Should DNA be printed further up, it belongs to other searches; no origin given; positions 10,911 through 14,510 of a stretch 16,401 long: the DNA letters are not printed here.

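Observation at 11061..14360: Stand-alone 1099-aa HD phosphohydrolase + GHKL ATPase fusion: candidate undescribed defence/conflict protein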

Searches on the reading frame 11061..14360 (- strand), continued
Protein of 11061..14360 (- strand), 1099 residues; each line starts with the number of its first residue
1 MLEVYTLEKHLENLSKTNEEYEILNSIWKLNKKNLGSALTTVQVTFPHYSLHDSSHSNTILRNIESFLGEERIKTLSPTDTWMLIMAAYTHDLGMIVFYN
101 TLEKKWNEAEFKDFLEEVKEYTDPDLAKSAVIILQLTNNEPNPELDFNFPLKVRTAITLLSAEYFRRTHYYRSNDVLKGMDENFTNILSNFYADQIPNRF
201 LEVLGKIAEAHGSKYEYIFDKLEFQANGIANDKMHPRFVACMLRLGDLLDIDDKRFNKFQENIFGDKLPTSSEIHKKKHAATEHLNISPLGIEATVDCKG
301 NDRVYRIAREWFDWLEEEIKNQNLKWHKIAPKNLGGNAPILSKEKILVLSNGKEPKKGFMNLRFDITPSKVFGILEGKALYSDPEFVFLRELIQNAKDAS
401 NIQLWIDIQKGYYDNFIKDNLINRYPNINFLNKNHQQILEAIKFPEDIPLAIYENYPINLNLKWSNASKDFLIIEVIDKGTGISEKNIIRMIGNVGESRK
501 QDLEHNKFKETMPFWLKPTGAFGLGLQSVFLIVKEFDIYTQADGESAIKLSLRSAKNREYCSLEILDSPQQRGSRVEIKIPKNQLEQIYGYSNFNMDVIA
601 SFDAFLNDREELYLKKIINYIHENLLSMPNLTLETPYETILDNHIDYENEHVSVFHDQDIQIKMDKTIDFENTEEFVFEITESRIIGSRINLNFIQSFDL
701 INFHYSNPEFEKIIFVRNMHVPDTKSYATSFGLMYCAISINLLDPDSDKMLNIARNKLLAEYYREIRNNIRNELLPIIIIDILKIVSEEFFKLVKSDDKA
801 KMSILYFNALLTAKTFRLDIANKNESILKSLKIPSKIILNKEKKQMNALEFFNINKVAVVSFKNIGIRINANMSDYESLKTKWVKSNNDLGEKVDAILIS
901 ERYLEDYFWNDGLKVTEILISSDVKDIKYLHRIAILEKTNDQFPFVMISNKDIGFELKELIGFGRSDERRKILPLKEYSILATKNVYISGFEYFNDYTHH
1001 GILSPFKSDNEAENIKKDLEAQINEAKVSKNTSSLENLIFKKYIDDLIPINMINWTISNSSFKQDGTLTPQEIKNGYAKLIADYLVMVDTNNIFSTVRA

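Call 82: find_encoding_contigs(protein=P0110, flank=8000, max_places=3)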
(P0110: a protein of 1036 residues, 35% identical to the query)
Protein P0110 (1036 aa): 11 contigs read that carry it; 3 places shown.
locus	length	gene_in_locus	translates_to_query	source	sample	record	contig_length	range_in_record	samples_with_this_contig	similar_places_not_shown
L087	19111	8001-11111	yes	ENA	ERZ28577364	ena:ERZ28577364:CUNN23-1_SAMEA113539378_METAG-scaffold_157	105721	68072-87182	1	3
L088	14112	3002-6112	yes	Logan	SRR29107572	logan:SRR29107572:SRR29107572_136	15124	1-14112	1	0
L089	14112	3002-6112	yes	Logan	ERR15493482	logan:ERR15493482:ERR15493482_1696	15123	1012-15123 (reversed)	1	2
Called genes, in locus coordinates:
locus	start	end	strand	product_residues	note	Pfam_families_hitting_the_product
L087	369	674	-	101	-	-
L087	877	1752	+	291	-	PF02311:AraC_binding, PF12833:HTH_18, PF00165:HTH_AraC (weak)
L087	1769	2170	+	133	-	PF00583:Acetyltransf_1, PF13673:Acetyltransf_10, PF13508:Acetyltransf_7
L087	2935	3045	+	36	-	-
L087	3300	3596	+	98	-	PF18765:Polbeta, PF01909:NTP_transf_2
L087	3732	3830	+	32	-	-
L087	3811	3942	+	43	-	-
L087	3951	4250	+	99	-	PF01909:NTP_transf_2, PF18765:Polbeta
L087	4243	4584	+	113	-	PF01934:HepT-like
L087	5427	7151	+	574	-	PF07944:Beta-AFase-like_GH127_cat (weak), PF20736:Glyco_hydro127M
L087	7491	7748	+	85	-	-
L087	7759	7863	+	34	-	-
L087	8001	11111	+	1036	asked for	PF24391:HD-CE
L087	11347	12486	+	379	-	-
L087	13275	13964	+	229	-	PF00072:Response_reg, PF00486:Trans_reg_C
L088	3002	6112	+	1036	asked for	PF24391:HD-CE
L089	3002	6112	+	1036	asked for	PF24391:HD-CE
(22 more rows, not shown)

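Call 83: find_encoding_contigs(protein=P0017, flank=8000, max_places=2)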
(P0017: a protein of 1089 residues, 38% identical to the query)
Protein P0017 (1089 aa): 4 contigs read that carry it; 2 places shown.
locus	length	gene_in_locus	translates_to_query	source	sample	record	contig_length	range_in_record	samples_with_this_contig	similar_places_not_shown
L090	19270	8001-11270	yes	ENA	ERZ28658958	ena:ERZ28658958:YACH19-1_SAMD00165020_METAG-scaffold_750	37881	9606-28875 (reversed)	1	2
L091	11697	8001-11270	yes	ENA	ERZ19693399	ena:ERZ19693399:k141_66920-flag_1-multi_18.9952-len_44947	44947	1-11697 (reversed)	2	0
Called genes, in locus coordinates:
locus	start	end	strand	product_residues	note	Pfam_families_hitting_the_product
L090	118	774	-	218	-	PF00484:Pro_CA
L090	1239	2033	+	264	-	-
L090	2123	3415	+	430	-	PF05547:Peptidase_M6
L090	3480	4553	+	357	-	-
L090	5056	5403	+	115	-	PF04397:LytTR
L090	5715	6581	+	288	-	PF07693:KAP_NTPase (weak)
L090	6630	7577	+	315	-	-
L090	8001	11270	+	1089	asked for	PF24391:HD-CE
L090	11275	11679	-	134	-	PF13384:HTH_23 (weak)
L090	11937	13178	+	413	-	PF13102:Phage_int_SAM_5, PF00589:Phage_integrase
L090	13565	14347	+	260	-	-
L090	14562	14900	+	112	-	PF12728:HTH_17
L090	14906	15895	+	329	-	-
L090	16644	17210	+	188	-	-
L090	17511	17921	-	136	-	PF03330:DPBB_1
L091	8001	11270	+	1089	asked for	PF24391:HD-CE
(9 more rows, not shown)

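Call 84: find_encoding_contigs(protein=P0086, flank=8000, max_places=2)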
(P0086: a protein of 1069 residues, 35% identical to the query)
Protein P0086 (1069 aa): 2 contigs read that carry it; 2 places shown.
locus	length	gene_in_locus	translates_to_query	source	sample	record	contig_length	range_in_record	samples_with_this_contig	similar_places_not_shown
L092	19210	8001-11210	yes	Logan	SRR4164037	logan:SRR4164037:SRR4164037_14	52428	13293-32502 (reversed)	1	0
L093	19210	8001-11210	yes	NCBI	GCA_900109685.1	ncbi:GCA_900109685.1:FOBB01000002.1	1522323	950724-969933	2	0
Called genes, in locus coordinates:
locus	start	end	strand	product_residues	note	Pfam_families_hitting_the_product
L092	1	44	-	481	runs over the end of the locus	PF12771:SusD-like_2 (weak), PF14322:SusD-like_3, PF07980:SusD_RagB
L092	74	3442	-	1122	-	PF07660:STN (weak), PF13620:CarboxypepD_reg, PF13715:CarbopepD_reg_2, PF07715:Plug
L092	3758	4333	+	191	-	PF04542:Sigma70_r2 (weak), PF08281:Sigma70_r4_2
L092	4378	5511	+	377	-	PF04773:FecR, PF16344:FecR_C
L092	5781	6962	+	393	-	PF04773:FecR, PF16344:FecR_C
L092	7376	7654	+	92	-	-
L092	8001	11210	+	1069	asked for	PF24391:HD-CE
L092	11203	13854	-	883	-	PF13620:CarboxypepD_reg, PF13715:CarbopepD_reg_2, PF14905:OMP_b-brl_3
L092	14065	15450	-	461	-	-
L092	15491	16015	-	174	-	-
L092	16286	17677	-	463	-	PF14022:DUF4238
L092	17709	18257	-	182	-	PF08281:Sigma70_r4_2 (faint)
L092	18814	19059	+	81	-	-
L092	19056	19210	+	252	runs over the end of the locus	-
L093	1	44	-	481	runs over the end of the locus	PF12771:SusD-like_2 (weak), PF14322:SusD-like_3, PF07980:SusD_RagB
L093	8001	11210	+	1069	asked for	PF24391:HD-CE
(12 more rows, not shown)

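Call 101: search_protein_representatives(protein=window:11061-14360:-)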
Query: 1099 residues. Proteins with E-value up to 0.001 (for the whole library): 2485; up to 1e-10: 1430; up to 1e-30: 760. The best 150 are listed.
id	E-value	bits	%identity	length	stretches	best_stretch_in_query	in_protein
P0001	0.0e+00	2461.4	100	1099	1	1-1099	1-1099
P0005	6.8e-229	779.3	41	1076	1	4-1085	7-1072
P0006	5.4e-228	776.4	42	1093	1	1-1088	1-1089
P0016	1.0e-213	729.1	38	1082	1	4-1087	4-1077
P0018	2.1e-211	721.5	39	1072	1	4-1087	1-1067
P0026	1.2e-207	709.0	38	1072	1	4-1088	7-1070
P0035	4.8e-205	700.4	39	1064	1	4-1072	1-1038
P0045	2.2e-203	694.9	38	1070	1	4-1087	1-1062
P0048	4.5e-200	683.9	38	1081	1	4-1086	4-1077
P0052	4.5e-199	680.6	39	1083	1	4-1086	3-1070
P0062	1.6e-196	672.2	38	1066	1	2-1085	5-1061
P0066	1.4e-195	669.1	50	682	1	4-626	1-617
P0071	2.1e-191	655.3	38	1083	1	4-1084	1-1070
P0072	3.9e-190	651.0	37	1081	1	4-1094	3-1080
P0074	6.9e-184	630.4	39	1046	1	5-1086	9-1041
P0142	9.0e-120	418.1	34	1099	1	5-864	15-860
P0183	9.1e-102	358.5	34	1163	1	3-757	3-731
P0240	8.1e-80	285.8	35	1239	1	5-588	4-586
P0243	1.4e-79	285.0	32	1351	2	5-327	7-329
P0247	6.7e-79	282.8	31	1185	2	6-570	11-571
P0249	9.8e-79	282.2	32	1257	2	3-326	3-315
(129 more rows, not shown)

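Call 102: search_protein_families(library=pfam, proteins=[P0243, P0249, P0247, P0240, P0183], max_evalue=0.001)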
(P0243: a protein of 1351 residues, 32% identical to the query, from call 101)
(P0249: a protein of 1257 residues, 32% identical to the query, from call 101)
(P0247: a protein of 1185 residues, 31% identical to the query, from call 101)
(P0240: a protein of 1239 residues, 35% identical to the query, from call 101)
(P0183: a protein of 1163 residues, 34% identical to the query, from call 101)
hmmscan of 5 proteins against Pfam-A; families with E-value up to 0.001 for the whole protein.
P0243 (1351 aa): 4 families
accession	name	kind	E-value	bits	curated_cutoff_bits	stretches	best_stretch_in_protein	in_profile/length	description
PF24391.1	HD-CE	-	1.6e-39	136.6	27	1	54-331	2-246/263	HD-CE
PF13589.12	HATPase_c_3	-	3e-08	34.2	25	1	411-562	7-99/137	Histidine kinase-, DNA gyrase B-, and HSP90-like ATPase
PF01966.28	HD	-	0.00083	20.1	22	0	79-147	20-92/116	HD domain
PF02518.31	HATPase_c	-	0.00094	20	26.4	0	473-597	26-109/111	Histidine kinase-, DNA gyrase B-, and HSP90-like ATPase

P0249 (1257 aa): 3 families
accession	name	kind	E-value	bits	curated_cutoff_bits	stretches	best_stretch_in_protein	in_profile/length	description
PF24391.1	HD-CE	-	1.2e-37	130.5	27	1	47-296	2-239/263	HD-CE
PF13589.12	HATPase_c_3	-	1.6e-07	31.9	25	1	408-550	7-105/137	Histidine kinase-, DNA gyrase B-, and HSP90-like ATPase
PF02518.31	HATPase_c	-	0.00094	20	26.4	0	408-580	10-109/111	Histidine kinase-, DNA gyrase B-, and HSP90-like ATPase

P0247 (1185 aa): 1 family
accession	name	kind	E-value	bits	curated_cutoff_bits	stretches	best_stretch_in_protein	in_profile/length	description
PF24391.1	HD-CE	-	1.7e-36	126.7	27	1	53-323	3-261/263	HD-CE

P0240 (1239 aa): 2 families
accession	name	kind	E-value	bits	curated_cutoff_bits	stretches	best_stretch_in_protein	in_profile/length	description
PF24391.1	HD-CE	-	1.1e-37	130.7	27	1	45-319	1-246/263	HD-CE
PF13589.12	HATPase_c_3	-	0.0001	22.8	25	0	441-551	8-107/137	Histidine kinase-, DNA gyrase B-, and HSP90-like ATPase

P0183 (1163 aa): 1 family
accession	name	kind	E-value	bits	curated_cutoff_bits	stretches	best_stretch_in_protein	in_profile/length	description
PF24391.1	HD-CE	-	6.6e-47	160.8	27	1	47-319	2-263/263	HD-CE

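Call 109: find_encoding_contigs(protein=P0001, flank=3000, max_places=2)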
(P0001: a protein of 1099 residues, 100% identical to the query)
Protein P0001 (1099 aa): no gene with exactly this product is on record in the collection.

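Call 117: search_protein_families(library=phrogs, proteins=[window:11061-14360:-], max_evalue=0.001)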
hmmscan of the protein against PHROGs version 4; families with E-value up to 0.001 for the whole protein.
window:11061-14360:- (1099 aa): 0 families

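Call 119: search_protein_families(library=padloc, proteins=[L007:6950-9928:+, L011:4639-6168:+, L011:6176-9088:+, L007:4756-6780:+, L078:8804-9988:+], max_evalue=0.00001)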
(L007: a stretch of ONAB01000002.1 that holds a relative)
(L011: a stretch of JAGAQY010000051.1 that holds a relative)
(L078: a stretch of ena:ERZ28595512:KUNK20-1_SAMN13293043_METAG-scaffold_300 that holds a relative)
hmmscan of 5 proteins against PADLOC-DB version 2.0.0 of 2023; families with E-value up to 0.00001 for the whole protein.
L007:6950-9928:+ (993 aa): 65 families (the best 25 are shown)
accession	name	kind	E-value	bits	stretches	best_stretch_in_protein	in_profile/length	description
PDLC03609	REase_MTase_IIG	-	2e-253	841.7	2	2-672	3-668/1066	Type IIG restriction enzyme-methyltransferase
PDLC03629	REase_MTase_IIG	-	9.6e-69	230.3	2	336-669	342-690/1182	Type IIG restriction enzyme-methyltransferase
PDLC03604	REase_MTase_IIG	-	5.4e-54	181.6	2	434-752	385-740/1011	Type IIG restriction enzyme-methyltransferase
PDLC03612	REase_MTase_IIG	-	2.6e-44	149.7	4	542-743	785-1000/1247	Type IIG restriction enzyme-methyltransferase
PDLC02643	DrmMI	-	1.2e-42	143.9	2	367-534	547-717/1347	DrmMI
PDLC02521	PglX|PglXI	-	1.8e-41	140.1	2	315-522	188-382/1174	PglX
PDLC03348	MTase_II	-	5.8e-35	119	1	440-894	249-682/727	Type II methyltransferase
PDLC03600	REase_MTase_IIG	-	1.5e-33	113.9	2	316-520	186-373/1205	Type IIG restriction enzyme-methyltransferase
PDLC03335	MTase_II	-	1.7e-33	114.2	1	438-758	103-398/607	Type II methyltransferase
PDLC02525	PglX|PglXI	-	1.5e-30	104.4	2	312-521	171-357/607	PglX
PDLC03627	REase_MTase_IIG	-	1.9e-30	103.4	1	234-521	233-490/1136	Type IIG restriction enzyme-methyltransferase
PDLC03598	REase_MTase_IIG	-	4.2e-30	102.3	1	41-621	21-544/912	Type IIG restriction enzyme-methyltransferase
PDLC03596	REase_MTase_IIG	-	4.3e-30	102.5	2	544-670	695-823/1148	Type IIG restriction enzyme-methyltransferase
PDLC02638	DrmMI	-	1.1e-27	94.6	2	368-534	547-716/935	DrmMI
PDLC02641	DrmMI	-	3.4e-27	92.8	2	314-520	181-376/1161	DrmMI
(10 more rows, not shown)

L011:4639-6168:+ (510 aa): 5 families
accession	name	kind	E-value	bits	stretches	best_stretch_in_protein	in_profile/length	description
PDLC03375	MTase_II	-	5.5e-56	188.4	1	183-509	9-348/348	Type II methyltransferase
PDLC03626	REase_MTase_IIG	-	7.5e-44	147.7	1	183-509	1010-1359/1359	Type IIG restriction enzyme-methyltransferase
PDLC03338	MTase_II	-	3.6e-10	37.2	1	26-126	132-229/604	Type II methyltransferase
PDLC04134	mad2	-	1.2e-07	29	0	23-70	270-313/492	mads_2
PDLC03273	MTase_II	-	2.7e-06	24.7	0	23-67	43-87/432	Type II methyltransferase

L011:6176-9088:+ (971 aa): 1 family
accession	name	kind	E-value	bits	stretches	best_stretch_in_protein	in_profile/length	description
PDLC03626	REase_MTase_IIG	-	7.5e-32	108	1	121-645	151-680/1359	Type IIG restriction enzyme-methyltransferase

L007:4756-6780:+ (675 aa): 2 families
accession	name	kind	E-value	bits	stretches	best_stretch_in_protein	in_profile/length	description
PDLC02394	pAgo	-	1.9e-15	53.7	1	20-368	45-387/1121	-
PDLC02402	Aga_SIR2-PNTD1-PNTD2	-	1.2e-09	34.8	1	155-343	306-481/876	Class I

L078:8804-9988:+ (395 aa): 1 family
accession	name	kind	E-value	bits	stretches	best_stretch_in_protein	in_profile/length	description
PDLC03836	DzbB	-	1.6e-08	32.4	1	168-377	145-329/341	-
